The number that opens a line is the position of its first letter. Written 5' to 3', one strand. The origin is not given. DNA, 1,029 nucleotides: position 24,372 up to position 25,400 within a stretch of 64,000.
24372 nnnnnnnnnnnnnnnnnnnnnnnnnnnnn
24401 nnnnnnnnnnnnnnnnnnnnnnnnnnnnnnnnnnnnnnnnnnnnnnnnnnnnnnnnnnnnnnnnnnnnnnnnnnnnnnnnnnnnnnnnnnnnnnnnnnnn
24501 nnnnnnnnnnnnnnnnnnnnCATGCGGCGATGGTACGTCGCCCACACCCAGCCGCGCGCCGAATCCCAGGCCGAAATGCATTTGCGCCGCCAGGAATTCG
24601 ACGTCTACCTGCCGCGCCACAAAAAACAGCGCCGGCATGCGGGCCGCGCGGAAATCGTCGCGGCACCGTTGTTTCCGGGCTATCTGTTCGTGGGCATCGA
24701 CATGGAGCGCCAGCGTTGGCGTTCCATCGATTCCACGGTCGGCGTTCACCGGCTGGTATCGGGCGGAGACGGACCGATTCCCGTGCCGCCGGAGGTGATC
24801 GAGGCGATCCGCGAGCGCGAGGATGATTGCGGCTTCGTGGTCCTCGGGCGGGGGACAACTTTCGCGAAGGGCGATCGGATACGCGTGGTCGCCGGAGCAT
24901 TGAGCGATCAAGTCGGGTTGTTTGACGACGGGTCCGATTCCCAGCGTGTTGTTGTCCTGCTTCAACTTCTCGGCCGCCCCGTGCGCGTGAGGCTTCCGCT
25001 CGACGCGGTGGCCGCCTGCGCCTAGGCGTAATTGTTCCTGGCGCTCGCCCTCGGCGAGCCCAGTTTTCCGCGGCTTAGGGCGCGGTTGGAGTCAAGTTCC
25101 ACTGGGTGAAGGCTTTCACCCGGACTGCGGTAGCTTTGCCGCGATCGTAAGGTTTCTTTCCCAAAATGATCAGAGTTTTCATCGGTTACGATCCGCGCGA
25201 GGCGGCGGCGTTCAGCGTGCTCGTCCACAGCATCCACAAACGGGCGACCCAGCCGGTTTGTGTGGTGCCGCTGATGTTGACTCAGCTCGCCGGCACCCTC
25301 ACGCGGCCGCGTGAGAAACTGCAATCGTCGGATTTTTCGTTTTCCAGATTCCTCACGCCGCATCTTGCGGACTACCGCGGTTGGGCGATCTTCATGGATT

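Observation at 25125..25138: ops-like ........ element in the operon leader, 32 nt upstream of the first biosynthetic gene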

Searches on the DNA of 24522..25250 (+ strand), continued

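Call 38: search_with_rna_model(model_id=R1, sources=[L081, L082, L083, L084, L085, L086, L087, L088, L089, L090, L091, L092, L093, L094, L095, L096, L097, L098, L099, L100, L101, L102, L103, L104, L105, L106, L107, L108, L109, L110, L111, L112, L113, L114, L115, L116, L117, L118, L119, L120, L121, L122, L123, L124, L125, L126, L127, L128, L129, L130, L131, L132, L133, L134, L135, L136, L137, L138, L139, L140, L141, L142, L143, L144, L145, L146, L147, L148, L149, L150, L151, L152, L153, L154, L155, L156, L157, L158, L159, L160, L161, L162, L163, L164, L165, L166, L167, L168, L169, L170, L171, L172, L173, L174, L175, L176, L177, L178, L179, L180], max_evalue=0.01)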
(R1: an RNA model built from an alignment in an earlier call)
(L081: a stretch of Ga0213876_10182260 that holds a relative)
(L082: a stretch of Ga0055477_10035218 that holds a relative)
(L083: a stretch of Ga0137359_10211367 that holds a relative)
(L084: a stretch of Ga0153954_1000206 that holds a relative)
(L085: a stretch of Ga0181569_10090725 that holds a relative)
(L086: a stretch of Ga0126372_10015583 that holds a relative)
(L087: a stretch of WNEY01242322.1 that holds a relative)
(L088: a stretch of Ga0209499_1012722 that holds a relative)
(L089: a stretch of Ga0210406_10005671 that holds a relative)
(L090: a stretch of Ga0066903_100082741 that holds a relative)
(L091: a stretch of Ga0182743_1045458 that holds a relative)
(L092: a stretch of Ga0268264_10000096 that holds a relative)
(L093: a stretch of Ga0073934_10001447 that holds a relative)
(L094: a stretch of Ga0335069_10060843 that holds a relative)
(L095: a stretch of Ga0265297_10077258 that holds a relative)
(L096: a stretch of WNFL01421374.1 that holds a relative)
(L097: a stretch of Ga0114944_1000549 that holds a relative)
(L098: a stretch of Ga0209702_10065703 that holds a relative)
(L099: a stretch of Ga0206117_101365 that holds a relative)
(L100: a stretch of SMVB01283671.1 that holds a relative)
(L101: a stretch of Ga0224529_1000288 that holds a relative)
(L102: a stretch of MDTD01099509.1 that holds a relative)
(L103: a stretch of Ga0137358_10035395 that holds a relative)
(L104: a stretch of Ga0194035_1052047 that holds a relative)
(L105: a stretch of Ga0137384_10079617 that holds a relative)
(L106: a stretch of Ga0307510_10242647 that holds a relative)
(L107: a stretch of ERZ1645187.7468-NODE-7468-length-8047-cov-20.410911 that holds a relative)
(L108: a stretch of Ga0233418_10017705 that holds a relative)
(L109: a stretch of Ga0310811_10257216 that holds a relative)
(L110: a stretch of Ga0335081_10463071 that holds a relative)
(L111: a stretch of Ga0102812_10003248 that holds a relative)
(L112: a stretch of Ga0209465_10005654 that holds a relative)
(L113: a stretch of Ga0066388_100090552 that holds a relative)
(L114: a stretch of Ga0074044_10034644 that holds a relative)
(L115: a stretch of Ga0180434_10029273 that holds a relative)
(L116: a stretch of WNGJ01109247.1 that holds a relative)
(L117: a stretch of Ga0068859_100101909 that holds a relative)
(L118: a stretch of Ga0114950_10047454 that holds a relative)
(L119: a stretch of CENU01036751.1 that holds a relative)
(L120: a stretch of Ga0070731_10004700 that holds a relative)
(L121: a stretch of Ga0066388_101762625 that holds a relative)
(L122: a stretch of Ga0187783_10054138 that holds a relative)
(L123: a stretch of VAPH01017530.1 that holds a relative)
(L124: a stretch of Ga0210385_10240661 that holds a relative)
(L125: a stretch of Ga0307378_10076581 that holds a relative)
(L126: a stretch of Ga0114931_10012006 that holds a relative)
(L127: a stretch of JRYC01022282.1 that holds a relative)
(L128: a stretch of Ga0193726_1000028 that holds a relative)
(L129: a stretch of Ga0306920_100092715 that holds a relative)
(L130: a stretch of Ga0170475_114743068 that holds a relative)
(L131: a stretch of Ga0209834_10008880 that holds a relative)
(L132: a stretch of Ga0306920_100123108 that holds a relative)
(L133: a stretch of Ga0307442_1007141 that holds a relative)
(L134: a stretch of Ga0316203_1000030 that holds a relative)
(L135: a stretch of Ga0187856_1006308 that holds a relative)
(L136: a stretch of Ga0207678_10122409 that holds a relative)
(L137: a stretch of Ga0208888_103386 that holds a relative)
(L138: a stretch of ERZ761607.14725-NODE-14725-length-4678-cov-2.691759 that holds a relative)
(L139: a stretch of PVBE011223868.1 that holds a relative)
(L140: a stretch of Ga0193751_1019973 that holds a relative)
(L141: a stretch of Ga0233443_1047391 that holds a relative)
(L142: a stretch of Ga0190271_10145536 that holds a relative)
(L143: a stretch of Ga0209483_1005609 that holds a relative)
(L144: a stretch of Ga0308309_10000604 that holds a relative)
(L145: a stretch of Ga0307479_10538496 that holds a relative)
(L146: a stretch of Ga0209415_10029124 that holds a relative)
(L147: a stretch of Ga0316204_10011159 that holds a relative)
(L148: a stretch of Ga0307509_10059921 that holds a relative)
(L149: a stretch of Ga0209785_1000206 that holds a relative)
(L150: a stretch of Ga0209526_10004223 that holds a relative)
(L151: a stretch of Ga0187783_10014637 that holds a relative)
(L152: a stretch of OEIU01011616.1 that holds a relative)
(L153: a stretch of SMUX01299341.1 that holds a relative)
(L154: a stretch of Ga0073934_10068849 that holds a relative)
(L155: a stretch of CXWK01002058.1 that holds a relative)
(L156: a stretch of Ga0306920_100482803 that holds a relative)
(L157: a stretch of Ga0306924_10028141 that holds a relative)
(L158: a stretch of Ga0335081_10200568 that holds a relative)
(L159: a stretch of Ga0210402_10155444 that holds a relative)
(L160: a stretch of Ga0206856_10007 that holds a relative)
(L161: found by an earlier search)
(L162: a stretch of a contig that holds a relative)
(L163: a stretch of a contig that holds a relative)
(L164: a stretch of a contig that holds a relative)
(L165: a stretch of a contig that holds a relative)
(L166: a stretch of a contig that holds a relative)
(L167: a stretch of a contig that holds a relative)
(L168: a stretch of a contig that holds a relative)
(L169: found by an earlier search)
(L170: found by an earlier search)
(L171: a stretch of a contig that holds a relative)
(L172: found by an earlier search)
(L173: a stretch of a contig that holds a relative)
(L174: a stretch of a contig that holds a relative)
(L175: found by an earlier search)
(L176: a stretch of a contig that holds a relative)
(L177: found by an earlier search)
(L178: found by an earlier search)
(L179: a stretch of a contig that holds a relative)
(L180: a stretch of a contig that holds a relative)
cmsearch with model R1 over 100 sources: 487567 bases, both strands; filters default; matches with E-value up to 0.01: 87.
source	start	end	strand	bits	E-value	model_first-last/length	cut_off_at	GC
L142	1844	1901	+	58.1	1.5e-13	1-58/58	no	0.57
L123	1910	1966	+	57.7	1.9e-13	1-58/58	no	0.51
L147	2014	2071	+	56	5.7e-13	1-58/58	no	0.57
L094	2955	3011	-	55.9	6e-13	1-58/58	no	0.58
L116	773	830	+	55.8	6.3e-13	1-58/58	no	0.69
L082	705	761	-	55.7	6.6e-13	1-58/58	no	0.65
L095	1777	1833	-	55.6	7.3e-13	1-58/58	no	0.61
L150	9494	9550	+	55.4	7.9e-13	1-58/58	no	0.6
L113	1855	1911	-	54.8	1.2e-12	1-58/58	no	0.49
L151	2043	2099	+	53.9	2.2e-12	1-58/58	no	0.6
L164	1221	1279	-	53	3.9e-12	1-58/58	no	0.49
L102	14399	14455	-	52.7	4.6e-12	1-58/58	no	0.65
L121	929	986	+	52.6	4.9e-12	1-58/58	no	0.57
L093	12032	12090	-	51.7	8.4e-12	1-58/58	no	0.71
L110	21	79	-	51.5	9.7e-12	1-58/58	no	0.56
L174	335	392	+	51.4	1.1e-11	1-58/58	no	0.67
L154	1902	1960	-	50.8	1.6e-11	1-58/58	no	0.58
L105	1842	1898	-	50.1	2.4e-11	1-58/58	no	0.51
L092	3361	3418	+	50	2.5e-11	1-58/58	no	0.59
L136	2145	2202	+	49.9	2.7e-11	1-58/58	no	0.53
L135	7126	7182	-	49.8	2.8e-11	1-58/58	no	0.56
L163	372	430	+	49.7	3e-11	1-58/58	no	0.53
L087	1038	1096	+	49.6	3.2e-11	1-58/58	no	0.61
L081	1012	1070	+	49.6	3.3e-11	1-58/58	no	0.61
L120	1888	1946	+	47.2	1.5e-10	1-58/58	no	0.73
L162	1559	1617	-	47.1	1.6e-10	1-58/58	no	0.71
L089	3928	3987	+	46.5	2.4e-10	1-58/58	no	0.62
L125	2501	2559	-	46.4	2.6e-10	1-58/58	no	0.69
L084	2585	2643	-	46.3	2.6e-10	1-58/58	no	0.59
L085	128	184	+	45.4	4.9e-10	1-58/58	no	0.49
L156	185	242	-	44.6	7.9e-10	1-58/58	no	0.66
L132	2477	2532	-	44.5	8.6e-10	1-58/58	no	0.68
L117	2404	2462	-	44.5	8.6e-10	1-58/58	no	0.54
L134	2557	2609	+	44.4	9e-10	1-58/58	no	0.53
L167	5426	5483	+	43.9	1.2e-09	1-58/58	no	0.47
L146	1531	1589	-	43.6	1.5e-09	1-58/58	no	0.59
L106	459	518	+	43.5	1.6e-09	1-58/58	no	0.48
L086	2407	2459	+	42.5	3e-09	1-58/58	no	0.62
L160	5696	5750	+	42.4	3.2e-09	1-58/58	no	0.6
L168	680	738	-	41.9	4.4e-09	1-58/58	no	0.63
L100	2004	2062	-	41.7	4.9e-09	1-58/58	no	0.64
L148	1840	1898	+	41.6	5.3e-09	1-58/58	no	0.58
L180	2035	2093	-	41.6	5.5e-09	1-58/58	no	0.68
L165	1248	1306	-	40.6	9.9e-09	1-58/58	no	0.51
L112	1305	1362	+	40.4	1.1e-08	1-58/58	no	0.62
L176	2342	2395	-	39.5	2e-08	1-58/58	no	0.59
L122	779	837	-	39.5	2.1e-08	1-58/58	no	0.63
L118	736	794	-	38.4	4.2e-08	1-58/58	no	0.64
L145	200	257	+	38.1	5e-08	1-58/58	no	0.67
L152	452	508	+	38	5.2e-08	1-58/58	no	0.56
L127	207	265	+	38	5.3e-08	1-58/58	no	0.63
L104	42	98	-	38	5.4e-08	1-58/58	no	0.63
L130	1272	1331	+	37.9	5.5e-08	1-58/58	no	0.47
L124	741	796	+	37.9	5.8e-08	1-58/58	no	0.62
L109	624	679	-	37.3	8.2e-08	1-58/58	no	0.61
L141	1454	1512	-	36.7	1.2e-07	1-58/58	no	0.51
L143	3895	3951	+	36.5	1.4e-07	1-58/58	no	0.47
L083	1576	1632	+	36.4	1.5e-07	1-58/58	no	0.53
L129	863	901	+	36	1.9e-07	11-48/58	no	0.59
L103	2946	3025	+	35.7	2.4e-07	1-58/58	no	0.52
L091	1694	1753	-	35.3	3e-07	1-58/58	no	0.62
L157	1178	1239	-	35.2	3.2e-07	1-58/58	no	0.63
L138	432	487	+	35.1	3.3e-07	1-58/58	no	0.71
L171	1147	1201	+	35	3.7e-07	1-58/58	no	0.75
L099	1849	1906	+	34.7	4.3e-07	1-58/58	no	0.53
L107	6960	7021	+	34.4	5.3e-07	1-58/58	no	0.55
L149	3195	3252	+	33.8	7.8e-07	1-58/58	no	0.64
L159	1307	1345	-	33.5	9.1e-07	11-48/58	no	0.56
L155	1329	1387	+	32.9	1.4e-06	1-58/58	no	0.68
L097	5538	5595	+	32.4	1.9e-06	1-58/58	no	0.76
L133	1486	1539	+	28.1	2.8e-05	1-58/58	no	0.59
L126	5887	5940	-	27.9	3.3e-05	1-58/58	no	0.59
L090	2926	2977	-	27.1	5.6e-05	1-58/58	no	0.44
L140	606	640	+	26.7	7.3e-05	11-48/58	no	0.57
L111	1818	1870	+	25.3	0.00017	1-58/58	no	0.68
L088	2799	2850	-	25.1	0.0002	1-58/58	no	0.54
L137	669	738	-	24.7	0.00026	1-58/58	no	0.54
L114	2098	2156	+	21.2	0.0024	1-58/58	no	0.58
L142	1852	1880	-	20.9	0.0029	11-39/58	no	0.62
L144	3075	3128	-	20.8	0.0031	1-58/58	no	0.7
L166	524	560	-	20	0.005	11-46/58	no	0.59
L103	3091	3145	+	20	0.005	1-58/58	no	0.67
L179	3561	3618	+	20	0.0051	1-58/58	no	0.67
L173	1027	1083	+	19.7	0.0062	1-58/58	no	0.77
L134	2560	2588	-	19.4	0.0076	11-44/58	no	0.59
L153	20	55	+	19.4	0.0076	11-46/58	no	0.69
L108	509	546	+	19.2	0.0082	11-46/58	no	0.66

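Call 61: search_rna_families(source=L041, start=4480, end=4720, threshold=evalue, max_evalue=10)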
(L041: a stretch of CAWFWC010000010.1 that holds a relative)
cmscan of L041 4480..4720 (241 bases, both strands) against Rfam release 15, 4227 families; matches with E-value up to 10: 2.
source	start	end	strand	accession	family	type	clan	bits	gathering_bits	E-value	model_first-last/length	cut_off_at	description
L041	4513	4617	+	RF02829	Scr4115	Gene; sRNA;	-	17.7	58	3.9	1-109/109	no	Streptomyces RNA 4115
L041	4596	4625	+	RF01707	JUMPstart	Cis-reg;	-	11.9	35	7.7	1-38/38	no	JUMPstart RNA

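Call 63: search_with_rna_model(model_id=R1, sources=[window, L001, L005, L006, L007, L008, L012, L013, L018, L019, L020, L022, L023, L024, L025, L027, L028, L029, L030, L031, L032, L034, L036, L038, L039, L041, L042, L043, L044, L046, L047, L048, L049, L050, L051, L054, L055, L056, L057, L058, L059, L060, L061, L063, L064, L065, L066, L067, L068, L069, L070, L072, L073, L074, L075, L076, L077, L078, L080, L082, L084, L086, L089, L092, L093, L094, L095, L102, L105, L112, L113, L116, L120, L123, L125, L132, L136, L142, L146, L147, L148, L150, L151, L154, L160, L164, L165, L167, L168], max_evalue=0.00001, make_alignment=true)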
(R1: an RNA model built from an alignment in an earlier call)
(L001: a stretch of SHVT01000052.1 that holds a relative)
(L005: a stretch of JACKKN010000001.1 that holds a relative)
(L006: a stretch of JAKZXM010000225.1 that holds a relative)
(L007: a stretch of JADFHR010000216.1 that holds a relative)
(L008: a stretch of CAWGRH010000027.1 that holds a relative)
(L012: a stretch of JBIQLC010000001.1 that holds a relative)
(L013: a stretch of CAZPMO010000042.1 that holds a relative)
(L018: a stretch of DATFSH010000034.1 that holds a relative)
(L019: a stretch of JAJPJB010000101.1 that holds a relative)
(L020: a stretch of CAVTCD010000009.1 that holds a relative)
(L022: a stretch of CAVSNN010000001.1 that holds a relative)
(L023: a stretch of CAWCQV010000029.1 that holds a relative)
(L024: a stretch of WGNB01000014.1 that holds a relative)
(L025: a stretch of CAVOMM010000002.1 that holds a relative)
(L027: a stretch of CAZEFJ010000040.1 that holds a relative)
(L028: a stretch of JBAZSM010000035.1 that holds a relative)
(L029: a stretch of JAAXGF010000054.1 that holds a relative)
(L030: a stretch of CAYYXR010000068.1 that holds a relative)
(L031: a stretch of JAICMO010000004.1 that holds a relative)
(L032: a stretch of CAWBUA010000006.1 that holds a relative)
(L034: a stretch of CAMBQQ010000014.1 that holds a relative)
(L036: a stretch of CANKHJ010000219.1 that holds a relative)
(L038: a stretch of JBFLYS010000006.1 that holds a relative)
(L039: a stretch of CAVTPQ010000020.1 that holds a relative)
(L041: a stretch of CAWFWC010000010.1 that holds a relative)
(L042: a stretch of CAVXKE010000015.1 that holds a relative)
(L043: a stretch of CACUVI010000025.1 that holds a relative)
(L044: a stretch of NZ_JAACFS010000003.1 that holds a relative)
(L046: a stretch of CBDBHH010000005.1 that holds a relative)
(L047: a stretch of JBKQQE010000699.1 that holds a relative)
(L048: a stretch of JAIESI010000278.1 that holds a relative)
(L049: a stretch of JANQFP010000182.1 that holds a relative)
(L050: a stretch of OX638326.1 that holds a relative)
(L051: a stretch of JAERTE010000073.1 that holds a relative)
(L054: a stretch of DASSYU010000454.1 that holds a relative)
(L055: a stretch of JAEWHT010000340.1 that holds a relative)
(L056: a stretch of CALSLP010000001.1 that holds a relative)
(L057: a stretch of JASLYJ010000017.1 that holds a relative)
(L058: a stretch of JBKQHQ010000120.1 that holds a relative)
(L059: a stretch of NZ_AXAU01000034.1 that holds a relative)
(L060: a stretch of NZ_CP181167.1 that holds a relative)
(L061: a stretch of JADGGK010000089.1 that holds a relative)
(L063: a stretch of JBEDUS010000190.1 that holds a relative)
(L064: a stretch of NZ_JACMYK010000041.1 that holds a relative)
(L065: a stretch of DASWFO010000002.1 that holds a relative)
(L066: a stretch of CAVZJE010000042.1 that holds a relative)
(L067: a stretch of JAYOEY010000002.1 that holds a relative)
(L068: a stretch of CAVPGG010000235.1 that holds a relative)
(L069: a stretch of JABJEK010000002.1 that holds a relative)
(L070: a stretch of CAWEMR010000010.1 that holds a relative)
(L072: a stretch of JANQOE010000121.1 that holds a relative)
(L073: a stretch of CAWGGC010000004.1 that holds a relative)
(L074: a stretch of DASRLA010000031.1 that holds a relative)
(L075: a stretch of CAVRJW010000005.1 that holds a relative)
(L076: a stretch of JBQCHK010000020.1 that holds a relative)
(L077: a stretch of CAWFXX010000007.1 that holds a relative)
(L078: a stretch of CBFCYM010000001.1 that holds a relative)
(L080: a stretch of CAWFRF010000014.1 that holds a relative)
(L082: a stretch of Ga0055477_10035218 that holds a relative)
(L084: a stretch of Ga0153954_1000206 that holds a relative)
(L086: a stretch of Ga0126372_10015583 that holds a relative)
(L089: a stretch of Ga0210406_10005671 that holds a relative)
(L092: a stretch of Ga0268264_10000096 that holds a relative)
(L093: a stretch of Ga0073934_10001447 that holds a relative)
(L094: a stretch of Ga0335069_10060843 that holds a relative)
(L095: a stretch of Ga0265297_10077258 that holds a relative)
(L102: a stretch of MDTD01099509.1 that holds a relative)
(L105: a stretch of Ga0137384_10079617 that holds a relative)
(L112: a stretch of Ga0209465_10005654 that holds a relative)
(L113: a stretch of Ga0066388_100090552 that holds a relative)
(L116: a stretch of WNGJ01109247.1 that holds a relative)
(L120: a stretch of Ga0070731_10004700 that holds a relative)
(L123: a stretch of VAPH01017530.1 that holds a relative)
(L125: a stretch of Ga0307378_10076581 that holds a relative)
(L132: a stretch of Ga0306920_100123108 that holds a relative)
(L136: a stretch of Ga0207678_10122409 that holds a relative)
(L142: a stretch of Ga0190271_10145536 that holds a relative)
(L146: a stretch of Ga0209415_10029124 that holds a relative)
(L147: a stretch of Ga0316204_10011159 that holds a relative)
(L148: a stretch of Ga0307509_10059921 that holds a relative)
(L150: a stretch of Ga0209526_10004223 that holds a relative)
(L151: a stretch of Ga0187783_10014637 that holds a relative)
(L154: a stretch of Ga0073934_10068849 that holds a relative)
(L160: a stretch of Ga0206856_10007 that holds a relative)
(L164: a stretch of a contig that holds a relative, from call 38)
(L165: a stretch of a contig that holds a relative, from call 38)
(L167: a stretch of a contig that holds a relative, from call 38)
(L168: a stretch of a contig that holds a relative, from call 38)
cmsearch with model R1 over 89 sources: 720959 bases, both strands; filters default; matches with E-value up to 0.00001: 88.
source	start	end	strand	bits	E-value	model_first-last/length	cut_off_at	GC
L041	4577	4634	+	62.3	1.5e-14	1-58/58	no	0.55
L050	4511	4568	+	61.1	3.2e-14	1-58/58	no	0.53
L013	4522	4578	+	61.1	3.3e-14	1-58/58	no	0.61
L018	1549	1605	+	60.2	5.6e-14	1-58/58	no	0.58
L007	4424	4481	+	59.6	8.4e-14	1-58/58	no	0.66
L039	4554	4611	+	58.8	1.4e-13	1-58/58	no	0.57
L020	4536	4593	+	58.8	1.4e-13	1-58/58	no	0.6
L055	4516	4572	+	58.7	1.4e-13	1-58/58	no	0.58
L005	4537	4594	+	58.6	1.5e-13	1-58/58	no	0.69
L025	4553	4610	+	58.5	1.7e-13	1-58/58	no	0.55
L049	4522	4579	+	58.2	2e-13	1-58/58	no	0.69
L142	1844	1901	+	58.1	2.2e-13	1-58/58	no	0.57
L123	1910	1966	+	57.7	2.7e-13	1-58/58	no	0.51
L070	4524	4581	+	57.2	3.9e-13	1-58/58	no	0.6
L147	2014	2071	+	56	8.4e-13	1-58/58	no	0.57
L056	4515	4572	+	56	8.5e-13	1-58/58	no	0.48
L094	2955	3011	-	55.9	8.9e-13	1-58/58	no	0.58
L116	773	830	+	55.8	9.3e-13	1-58/58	no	0.69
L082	705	761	-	55.7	9.7e-13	1-58/58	no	0.65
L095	1777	1833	-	55.6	1.1e-12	1-58/58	no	0.61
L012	4531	4588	+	55.5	1.1e-12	1-58/58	no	0.53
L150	9494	9550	+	55.4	1.2e-12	1-58/58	no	0.6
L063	4523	4579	+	55.4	1.2e-12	1-58/58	no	0.6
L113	1855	1911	-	54.8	1.8e-12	1-58/58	no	0.49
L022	4524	4581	+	54.6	2e-12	1-58/58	no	0.62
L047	1615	1672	+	54.5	2.1e-12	1-58/58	no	0.6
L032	4560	4617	+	54.3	2.5e-12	1-58/58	no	0.59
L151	2043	2099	+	53.9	3.2e-12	1-58/58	no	0.6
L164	1221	1279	-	53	5.7e-12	1-58/58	no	0.49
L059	4554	4612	+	52.9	6.1e-12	1-58/58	no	0.53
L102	14399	14455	-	52.7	6.8e-12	1-58/58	no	0.65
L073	4508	4565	+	52.3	8.5e-12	1-58/58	no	0.62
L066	4548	4606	+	52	1e-11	1-58/58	no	0.64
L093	12032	12090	-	51.7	1.2e-11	1-58/58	no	0.71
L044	4527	4584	+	51.7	1.3e-11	1-58/58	no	0.53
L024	4535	4593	+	51.1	1.9e-11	1-58/58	no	0.49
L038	4508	4565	+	51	2e-11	1-58/58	no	0.62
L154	1902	1960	-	50.8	2.3e-11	1-58/58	no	0.58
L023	4509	4566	+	50.3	3.1e-11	1-58/58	no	0.59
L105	1842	1898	-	50.1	3.5e-11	1-58/58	no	0.51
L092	3361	3418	+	50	3.8e-11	1-58/58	no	0.59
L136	2145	2202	+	49.9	4.1e-11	1-58/58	no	0.53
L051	4534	4590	+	49.8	4.3e-11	1-58/58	no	0.58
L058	4516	4569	+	49.8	4.3e-11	1-58/58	no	0.56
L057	3100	3156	-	49.7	4.6e-11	1-58/58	no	0.61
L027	618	674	+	49.6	4.9e-11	1-58/58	no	0.51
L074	4400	4458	+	49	7e-11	1-58/58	no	0.64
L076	4544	4600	+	48.6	8.9e-11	1-58/58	no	0.53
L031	3834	3891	+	48.5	9.6e-11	1-58/58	no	0.66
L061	3726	3784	+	48.5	9.7e-11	1-58/58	no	0.68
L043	4514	4571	+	47.6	1.7e-10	1-58/58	no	0.64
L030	1518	1576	+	47.6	1.7e-10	1-58/58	no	0.63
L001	2044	2100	+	47.5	1.9e-10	1-58/58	no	0.56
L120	1888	1946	+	47.2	2.2e-10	1-58/58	no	0.73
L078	4522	4578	+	46.9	2.7e-10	1-58/58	no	0.49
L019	4551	4606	+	46.7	3.1e-10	1-58/58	no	0.66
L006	1598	1654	+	46.6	3.2e-10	1-58/58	no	0.72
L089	3928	3987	+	46.5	3.5e-10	1-58/58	no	0.62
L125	2501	2559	-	46.4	3.8e-10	1-58/58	no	0.69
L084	2585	2643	-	46.3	3.9e-10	1-58/58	no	0.59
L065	4517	4573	+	46.3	4.1e-10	1-58/58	no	0.65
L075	4511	4568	+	46.2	4.3e-10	1-58/58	no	0.55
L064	4526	4584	+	46.1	4.6e-10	1-58/58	no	0.54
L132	2477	2532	-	44.5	1.3e-09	1-58/58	no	0.68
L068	4523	4581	+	44.3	1.4e-09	1-58/58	no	0.66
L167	5426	5483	+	43.9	1.8e-09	1-58/58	no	0.47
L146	1531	1589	-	43.6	2.2e-09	1-58/58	no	0.59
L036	2247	2305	+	43.1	3.1e-09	1-58/58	no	0.69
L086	2407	2459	+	42.5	4.5e-09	1-58/58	no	0.62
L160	5696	5750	+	42.4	4.8e-09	1-58/58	no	0.6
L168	680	738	-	41.9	6.5e-09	1-58/58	no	0.63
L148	1840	1898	+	41.6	7.8e-09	1-58/58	no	0.58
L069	7708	7764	+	41.6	8.1e-09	1-58/58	no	0.51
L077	4509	4565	+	41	1.2e-08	1-58/58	no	0.67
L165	1248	1306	-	40.6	1.5e-08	1-58/58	no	0.51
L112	1305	1362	+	40.4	1.7e-08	1-58/58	no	0.62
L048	4524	4580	+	38.8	4.7e-08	1-58/58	no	0.61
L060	4523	4579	+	38.2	6.7e-08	1-58/58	no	0.6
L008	4517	4575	+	37.7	9.7e-08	1-58/58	no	0.63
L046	7877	7931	+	35.9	3e-07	1-58/58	no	0.51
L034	3078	3135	+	35.4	4.2e-07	1-58/58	no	0.6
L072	4549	4607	+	35.2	4.6e-07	1-58/58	no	0.69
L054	2393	2450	+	34.6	7.1e-07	1-58/58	no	0.52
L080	6903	6965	+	34.2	8.7e-07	1-58/58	no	0.51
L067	4514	4574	+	33.6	1.3e-06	1-58/58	no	0.62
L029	4524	4572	+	33.1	1.8e-06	1-58/58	no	0.61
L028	4511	4568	+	30.4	9.8e-06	1-58/58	no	0.52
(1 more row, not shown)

Alignment A6: 88 matches aligned to the model, 71 columns, each read 5' to 3' on its own strand. Consensus structure (alignment columns), stored with it:
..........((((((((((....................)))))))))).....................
